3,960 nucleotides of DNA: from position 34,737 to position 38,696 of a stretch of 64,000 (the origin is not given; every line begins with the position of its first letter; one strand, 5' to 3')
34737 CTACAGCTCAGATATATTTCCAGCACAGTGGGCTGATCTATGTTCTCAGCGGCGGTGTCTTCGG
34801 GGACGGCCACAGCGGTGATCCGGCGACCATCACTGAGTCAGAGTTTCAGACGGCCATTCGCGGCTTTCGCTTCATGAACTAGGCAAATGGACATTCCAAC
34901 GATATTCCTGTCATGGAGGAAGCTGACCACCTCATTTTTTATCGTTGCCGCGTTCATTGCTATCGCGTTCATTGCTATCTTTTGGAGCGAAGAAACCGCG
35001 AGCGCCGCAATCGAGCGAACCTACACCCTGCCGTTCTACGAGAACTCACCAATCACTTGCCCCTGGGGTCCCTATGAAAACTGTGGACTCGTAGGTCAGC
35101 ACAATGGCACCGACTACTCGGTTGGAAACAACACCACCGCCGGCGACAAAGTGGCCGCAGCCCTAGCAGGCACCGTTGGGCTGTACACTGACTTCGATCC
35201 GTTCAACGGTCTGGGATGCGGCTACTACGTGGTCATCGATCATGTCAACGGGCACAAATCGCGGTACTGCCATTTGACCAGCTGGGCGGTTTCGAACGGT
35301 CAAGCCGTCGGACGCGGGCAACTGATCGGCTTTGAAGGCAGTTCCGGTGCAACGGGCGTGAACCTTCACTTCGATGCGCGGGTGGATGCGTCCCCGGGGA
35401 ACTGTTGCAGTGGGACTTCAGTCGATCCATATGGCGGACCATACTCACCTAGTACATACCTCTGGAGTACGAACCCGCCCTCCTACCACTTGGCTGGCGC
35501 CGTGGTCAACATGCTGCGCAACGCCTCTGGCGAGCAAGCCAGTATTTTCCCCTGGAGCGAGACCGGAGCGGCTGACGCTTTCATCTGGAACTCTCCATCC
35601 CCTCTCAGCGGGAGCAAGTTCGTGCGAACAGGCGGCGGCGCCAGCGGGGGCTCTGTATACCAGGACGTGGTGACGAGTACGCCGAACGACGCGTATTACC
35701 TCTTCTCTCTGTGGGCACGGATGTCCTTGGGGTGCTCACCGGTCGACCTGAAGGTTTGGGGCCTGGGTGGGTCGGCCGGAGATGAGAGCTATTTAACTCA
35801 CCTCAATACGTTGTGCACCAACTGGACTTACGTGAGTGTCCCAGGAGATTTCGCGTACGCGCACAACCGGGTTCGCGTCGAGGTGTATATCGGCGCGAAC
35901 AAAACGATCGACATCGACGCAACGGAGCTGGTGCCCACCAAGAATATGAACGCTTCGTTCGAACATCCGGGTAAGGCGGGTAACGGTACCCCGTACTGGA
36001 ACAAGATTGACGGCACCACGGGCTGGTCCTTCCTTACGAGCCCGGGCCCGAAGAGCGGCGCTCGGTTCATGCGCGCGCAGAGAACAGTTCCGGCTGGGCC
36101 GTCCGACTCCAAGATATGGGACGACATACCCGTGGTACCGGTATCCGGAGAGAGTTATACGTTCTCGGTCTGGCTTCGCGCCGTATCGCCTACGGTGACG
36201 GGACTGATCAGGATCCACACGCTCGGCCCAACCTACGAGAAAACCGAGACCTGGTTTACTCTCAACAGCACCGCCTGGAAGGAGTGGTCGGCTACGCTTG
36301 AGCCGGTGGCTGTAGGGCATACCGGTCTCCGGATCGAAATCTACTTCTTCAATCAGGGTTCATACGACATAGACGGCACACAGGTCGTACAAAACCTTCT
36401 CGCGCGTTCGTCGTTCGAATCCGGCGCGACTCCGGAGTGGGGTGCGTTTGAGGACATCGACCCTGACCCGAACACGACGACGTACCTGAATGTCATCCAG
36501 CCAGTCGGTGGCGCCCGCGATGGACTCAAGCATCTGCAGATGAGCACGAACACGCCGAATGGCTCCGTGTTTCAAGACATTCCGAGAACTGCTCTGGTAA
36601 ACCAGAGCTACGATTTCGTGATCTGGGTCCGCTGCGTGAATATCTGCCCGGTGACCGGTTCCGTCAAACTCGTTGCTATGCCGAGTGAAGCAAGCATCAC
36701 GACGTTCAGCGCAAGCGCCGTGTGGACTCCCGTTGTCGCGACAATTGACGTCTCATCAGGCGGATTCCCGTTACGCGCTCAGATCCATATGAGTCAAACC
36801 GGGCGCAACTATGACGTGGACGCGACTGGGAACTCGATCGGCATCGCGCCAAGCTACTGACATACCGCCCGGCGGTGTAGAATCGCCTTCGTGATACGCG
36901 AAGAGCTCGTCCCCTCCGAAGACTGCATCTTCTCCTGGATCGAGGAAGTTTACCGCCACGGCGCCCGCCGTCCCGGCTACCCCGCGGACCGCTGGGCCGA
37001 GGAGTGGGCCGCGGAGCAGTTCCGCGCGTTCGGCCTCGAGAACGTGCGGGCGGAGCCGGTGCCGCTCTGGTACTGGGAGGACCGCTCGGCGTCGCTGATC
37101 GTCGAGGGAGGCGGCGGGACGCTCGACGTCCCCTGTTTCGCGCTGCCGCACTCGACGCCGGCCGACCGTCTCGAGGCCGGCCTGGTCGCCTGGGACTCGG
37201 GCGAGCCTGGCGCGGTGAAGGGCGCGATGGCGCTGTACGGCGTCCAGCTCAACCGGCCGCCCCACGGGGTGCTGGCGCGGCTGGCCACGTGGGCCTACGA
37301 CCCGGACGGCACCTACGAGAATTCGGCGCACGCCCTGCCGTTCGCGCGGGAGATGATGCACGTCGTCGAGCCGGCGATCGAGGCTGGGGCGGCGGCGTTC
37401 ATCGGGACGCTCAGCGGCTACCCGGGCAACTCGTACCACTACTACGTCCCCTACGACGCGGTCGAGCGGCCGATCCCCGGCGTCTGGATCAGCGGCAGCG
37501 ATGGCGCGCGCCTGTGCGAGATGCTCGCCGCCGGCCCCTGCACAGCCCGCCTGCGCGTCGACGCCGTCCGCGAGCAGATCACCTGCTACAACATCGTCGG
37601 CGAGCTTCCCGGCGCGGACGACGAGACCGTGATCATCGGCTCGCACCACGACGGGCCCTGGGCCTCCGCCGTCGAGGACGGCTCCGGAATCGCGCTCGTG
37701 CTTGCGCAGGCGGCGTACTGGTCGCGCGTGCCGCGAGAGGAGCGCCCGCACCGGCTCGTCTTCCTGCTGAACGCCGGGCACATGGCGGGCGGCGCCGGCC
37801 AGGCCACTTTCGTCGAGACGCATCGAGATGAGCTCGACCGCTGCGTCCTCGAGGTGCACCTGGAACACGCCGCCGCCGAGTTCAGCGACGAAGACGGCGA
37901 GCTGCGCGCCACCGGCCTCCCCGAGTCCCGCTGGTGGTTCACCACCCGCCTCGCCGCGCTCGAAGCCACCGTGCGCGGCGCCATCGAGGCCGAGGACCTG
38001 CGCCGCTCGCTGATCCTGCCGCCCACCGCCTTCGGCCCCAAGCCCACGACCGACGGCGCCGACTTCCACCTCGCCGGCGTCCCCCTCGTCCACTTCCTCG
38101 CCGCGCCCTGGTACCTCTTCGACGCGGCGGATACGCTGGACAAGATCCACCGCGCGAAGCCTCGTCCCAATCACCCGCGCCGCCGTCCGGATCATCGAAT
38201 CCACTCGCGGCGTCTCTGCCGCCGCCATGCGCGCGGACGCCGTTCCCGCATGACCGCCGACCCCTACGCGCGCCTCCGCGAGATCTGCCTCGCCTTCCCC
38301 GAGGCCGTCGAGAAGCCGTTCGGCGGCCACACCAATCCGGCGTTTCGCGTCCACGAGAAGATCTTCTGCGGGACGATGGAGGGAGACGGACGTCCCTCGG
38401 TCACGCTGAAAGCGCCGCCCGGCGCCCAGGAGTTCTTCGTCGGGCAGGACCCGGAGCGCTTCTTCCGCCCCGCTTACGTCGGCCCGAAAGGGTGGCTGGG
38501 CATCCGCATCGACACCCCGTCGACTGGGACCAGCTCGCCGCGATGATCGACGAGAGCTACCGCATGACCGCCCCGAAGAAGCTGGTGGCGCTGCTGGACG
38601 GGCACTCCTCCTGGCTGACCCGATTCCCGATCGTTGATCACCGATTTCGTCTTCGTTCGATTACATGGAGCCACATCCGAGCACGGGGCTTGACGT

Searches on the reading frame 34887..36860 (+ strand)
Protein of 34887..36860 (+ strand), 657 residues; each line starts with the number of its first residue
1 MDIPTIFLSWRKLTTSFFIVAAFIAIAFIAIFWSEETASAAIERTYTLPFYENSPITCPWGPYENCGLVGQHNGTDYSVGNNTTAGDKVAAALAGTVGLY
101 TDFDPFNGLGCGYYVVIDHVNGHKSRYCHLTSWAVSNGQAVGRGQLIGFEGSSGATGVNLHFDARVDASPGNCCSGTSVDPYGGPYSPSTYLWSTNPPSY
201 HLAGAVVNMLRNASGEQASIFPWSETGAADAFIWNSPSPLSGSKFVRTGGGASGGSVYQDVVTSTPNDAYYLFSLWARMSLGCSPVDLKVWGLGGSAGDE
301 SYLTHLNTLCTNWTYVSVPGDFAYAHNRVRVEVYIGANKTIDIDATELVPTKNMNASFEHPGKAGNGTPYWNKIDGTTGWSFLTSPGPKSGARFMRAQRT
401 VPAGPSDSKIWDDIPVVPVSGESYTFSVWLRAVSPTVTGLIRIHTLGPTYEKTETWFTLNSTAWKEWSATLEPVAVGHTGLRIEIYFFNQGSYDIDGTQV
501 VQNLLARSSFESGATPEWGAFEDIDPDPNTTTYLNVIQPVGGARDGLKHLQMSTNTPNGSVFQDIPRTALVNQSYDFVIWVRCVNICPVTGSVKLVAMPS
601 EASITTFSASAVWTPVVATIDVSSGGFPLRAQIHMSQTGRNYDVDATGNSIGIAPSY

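Call 79: search_protein_families(library=pfam, proteins=[window:34887-36860:+], max_evalue=0.00001)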
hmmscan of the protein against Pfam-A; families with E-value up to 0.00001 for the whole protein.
window:34887-36860:+ (657 aa): 2 families
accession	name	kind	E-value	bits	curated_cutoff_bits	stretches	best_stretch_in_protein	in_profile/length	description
PF01551.29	Peptidase_M23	-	1.6e-17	63.9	28.7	1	71-170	2-93/96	Peptidase family M23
PF02018.23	CBM_4_9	-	1.1e-09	39.2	25.9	0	419-485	60-129/136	Carbohydrate binding domain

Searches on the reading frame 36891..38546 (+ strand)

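Call 79: search_protein_families(library=pfam, proteins=[window:36891-38546:+], max_evalue=0.00001)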
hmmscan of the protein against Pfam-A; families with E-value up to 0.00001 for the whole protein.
window:36891-38546:+ (551 aa): 2 families
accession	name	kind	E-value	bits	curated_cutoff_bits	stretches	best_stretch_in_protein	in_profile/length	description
PF04237.18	YjbR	-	2.9e-10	41.1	30.1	1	467-541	1-71/88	YjbR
PF04389.22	Peptidase_M28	-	5.1e-08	33.3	21.3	1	234-421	1-179/193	Peptidase family M28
